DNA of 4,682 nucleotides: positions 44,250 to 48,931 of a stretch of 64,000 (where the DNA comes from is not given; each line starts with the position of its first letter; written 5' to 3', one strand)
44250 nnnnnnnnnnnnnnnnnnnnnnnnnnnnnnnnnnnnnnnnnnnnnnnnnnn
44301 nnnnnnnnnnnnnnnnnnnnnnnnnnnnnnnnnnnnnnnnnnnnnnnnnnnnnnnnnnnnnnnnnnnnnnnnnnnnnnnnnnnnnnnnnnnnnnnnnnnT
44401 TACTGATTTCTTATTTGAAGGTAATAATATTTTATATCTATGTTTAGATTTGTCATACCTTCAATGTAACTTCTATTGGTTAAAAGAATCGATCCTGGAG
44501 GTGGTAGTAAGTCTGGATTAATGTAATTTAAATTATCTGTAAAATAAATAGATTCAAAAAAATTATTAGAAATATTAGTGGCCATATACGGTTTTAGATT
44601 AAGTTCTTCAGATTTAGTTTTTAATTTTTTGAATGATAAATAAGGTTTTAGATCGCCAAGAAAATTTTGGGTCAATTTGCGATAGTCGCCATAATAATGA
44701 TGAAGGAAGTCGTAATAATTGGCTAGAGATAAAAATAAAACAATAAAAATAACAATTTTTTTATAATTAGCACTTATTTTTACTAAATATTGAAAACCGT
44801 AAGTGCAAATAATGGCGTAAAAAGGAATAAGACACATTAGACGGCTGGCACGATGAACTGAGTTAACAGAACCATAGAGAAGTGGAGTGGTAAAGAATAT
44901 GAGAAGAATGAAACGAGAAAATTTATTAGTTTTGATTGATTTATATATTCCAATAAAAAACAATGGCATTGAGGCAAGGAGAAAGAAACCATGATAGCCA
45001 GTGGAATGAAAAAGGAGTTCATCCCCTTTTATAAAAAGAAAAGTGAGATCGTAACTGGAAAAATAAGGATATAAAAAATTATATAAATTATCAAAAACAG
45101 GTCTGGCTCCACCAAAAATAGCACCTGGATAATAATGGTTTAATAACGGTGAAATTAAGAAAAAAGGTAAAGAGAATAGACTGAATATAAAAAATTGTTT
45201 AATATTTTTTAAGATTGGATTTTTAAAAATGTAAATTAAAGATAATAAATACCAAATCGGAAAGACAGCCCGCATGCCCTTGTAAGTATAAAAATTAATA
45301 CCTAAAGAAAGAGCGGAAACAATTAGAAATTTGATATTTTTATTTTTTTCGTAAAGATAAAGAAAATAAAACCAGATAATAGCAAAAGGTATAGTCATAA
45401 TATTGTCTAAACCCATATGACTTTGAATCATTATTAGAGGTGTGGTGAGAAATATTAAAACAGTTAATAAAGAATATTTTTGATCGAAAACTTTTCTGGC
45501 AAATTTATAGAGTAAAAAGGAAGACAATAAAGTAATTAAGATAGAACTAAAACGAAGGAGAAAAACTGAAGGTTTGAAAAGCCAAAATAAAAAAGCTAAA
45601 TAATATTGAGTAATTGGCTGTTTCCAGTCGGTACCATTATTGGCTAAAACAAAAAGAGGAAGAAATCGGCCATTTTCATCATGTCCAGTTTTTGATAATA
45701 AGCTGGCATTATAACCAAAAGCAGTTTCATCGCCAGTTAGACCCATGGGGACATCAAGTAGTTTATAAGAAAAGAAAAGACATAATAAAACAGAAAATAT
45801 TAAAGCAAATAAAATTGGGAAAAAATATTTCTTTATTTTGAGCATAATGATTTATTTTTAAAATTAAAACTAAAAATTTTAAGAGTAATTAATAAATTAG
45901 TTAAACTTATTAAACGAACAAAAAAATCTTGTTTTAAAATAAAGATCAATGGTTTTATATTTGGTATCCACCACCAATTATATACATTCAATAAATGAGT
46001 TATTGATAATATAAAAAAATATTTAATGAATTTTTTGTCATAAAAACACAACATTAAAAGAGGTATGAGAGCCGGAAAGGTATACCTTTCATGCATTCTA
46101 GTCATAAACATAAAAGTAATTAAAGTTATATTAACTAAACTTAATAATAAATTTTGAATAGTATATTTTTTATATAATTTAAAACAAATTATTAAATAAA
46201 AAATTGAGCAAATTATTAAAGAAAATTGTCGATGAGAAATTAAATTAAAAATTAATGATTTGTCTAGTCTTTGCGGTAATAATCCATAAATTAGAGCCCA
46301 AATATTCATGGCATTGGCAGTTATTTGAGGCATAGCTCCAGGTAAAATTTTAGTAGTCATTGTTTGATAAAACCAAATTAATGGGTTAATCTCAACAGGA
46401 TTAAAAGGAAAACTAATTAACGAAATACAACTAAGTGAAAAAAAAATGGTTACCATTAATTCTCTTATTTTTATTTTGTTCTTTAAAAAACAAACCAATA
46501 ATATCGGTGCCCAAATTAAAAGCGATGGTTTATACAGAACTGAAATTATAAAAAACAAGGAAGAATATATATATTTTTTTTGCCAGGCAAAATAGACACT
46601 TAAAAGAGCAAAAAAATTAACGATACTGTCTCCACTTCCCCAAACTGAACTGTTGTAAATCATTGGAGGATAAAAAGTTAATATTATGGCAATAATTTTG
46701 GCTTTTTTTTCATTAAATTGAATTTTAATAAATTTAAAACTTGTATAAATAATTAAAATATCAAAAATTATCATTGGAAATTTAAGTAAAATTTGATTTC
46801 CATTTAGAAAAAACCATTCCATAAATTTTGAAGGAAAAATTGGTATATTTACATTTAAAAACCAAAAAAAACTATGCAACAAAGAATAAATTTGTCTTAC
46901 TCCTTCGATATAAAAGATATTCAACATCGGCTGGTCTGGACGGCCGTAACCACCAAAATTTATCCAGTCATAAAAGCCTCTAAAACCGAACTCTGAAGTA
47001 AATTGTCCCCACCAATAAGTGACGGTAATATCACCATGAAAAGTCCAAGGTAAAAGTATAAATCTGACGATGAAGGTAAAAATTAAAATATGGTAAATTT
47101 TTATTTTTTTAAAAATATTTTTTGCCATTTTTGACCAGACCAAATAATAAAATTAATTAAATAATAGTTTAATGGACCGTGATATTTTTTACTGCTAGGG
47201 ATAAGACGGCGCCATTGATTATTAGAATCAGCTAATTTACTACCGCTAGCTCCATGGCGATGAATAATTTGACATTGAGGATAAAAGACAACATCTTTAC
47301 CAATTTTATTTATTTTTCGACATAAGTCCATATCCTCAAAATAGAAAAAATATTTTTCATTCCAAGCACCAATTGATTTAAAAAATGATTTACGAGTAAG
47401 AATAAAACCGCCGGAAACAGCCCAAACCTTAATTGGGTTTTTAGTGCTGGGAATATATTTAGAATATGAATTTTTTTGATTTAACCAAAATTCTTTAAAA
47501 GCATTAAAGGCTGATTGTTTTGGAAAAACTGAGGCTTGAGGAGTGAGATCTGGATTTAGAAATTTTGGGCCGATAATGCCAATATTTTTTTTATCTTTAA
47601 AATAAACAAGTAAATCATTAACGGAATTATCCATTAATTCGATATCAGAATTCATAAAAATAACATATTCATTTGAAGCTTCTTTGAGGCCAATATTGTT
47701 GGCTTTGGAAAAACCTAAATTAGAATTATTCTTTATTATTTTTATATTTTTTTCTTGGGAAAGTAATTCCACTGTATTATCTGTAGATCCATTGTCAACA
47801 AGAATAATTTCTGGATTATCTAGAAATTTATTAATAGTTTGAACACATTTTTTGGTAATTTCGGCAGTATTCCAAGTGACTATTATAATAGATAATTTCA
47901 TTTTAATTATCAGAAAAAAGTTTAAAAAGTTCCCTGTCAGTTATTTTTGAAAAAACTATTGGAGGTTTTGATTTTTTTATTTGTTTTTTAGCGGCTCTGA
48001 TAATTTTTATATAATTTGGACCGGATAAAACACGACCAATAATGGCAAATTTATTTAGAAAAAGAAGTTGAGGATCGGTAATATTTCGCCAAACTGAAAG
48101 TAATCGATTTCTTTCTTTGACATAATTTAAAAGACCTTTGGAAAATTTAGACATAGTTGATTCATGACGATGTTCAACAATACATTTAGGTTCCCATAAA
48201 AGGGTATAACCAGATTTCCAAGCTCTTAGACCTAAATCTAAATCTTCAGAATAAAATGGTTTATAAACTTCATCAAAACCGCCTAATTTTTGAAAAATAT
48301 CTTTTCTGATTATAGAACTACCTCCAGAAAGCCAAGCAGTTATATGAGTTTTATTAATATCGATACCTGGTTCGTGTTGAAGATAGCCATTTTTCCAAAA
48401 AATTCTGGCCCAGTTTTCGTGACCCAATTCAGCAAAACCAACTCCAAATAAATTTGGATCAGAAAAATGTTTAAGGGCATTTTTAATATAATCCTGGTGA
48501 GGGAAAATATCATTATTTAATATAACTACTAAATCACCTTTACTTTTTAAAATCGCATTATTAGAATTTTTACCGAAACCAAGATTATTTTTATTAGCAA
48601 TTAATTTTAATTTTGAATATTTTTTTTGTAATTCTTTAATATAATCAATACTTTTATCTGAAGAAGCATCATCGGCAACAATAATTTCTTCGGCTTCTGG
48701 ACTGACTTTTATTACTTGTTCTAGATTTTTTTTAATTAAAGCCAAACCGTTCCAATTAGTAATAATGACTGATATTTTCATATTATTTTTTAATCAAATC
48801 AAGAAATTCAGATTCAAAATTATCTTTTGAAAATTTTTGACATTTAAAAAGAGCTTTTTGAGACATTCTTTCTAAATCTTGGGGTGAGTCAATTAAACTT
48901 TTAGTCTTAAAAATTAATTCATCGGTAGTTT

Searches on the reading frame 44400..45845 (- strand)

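Call 28: search_protein_families(library=pfam, proteins=[window:44400-45845:-], max_evalue=0.001)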
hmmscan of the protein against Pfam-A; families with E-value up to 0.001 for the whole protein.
window:44400-45845:- (481 aa): 1 family
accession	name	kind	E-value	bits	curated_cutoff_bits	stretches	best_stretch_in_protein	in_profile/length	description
PF13231.12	PMT_2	-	1.1e-13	52.1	26.1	1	77-229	4-154/160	Dolichyl-phosphate-mannose-protein mannosyltransferase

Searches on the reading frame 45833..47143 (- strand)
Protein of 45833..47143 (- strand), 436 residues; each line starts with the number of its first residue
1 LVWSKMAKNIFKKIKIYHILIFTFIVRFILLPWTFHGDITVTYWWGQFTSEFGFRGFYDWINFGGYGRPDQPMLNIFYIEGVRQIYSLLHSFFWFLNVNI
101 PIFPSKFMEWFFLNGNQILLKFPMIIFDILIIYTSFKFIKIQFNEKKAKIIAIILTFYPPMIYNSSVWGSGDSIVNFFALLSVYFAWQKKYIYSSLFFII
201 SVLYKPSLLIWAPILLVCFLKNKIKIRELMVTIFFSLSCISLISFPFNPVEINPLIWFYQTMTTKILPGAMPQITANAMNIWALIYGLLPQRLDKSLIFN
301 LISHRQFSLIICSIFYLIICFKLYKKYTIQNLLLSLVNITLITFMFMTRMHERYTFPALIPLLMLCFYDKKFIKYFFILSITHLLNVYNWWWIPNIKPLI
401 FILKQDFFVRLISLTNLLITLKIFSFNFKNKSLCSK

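Call 28: search_protein_families(library=pfam, proteins=[window:45833-47143:-], max_evalue=0.001)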
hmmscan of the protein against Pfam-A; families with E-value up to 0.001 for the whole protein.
window:45833-47143:- (436 aa): 1 family
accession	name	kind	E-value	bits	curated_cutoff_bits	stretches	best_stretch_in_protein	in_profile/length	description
PF03155.21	Alg6_Alg8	-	1.7e-06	27.8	25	1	122-382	90-376/482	ALG6, ALG8 glycosyltransferase family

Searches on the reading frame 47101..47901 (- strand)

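Call 28: search_protein_families(library=pfam, proteins=[window:47101-47901:-], max_evalue=0.001)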
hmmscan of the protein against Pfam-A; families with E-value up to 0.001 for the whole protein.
window:47101-47901:- (266 aa): 6 families
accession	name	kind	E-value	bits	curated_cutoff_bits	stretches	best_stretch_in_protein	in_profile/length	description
PF00535.33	Glycos_transf_2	-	2.3e-26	93.1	23.3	1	4-177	1-167/168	Glycosyl transferase family 2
PF13712.12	Glyco_tranf_2_5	-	4.2e-14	53.2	27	1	53-231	30-203/210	Glycosyltransferase like family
PF13641.12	Glyco_tranf_2_3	-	1.3e-12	48.7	27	1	3-230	3-227/230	Glycosyltransferase like family 2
PF10111.15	Glyco_tranf_2_2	-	1.5e-07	31.6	27.3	1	15-203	15-205/276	Glycosyltransferase like family 2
PF13632.12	Glyco_trans_2_3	-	4.5e-07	30.3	27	1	139-233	52-139/198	Glycosyl transferase family group 2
PF13704.12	Glyco_tranf_2_4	-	0.00056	20.8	27.5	1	30-67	20-57/98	Glycosyl transferase family 2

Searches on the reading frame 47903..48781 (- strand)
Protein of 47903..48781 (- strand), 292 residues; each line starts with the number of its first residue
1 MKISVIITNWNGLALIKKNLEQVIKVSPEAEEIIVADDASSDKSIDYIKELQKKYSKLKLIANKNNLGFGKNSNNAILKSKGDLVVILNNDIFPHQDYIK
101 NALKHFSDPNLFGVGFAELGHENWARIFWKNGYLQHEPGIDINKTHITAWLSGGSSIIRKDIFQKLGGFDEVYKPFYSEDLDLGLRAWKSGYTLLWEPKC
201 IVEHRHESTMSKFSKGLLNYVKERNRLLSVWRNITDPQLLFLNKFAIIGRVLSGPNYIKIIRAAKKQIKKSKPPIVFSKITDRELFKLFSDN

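Call 28: search_protein_families(library=pfam, proteins=[window:47903-48781:-], max_evalue=0.001)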
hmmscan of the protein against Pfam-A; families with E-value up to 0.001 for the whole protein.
window:47903-48781:- (292 aa): 6 families
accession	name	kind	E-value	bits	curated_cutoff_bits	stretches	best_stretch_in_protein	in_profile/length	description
PF00535.33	Glycos_transf_2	-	1e-23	84.5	23.3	1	4-166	1-167/168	Glycosyl transferase family 2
PF13641.12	Glyco_tranf_2_3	-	9.8e-17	62.2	27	1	3-214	3-221/230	Glycosyltransferase like family 2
PF10111.15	Glyco_tranf_2_2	-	4.5e-09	36.6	27.3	1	153-214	165-226/276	Glycosyltransferase like family 2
PF13632.12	Glyco_trans_2_3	-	3.5e-08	34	27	1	85-213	2-132/198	Glycosyl transferase family group 2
PF13506.12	Glyco_transf_21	-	2.4e-05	24.3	21.7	1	73-210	22-162/174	Glycosyl transferase family 21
PF02709.20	Glyco_transf_7C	-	0.00023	21.2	23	1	152-194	20-62/78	N-terminal domain of galactosyltransferase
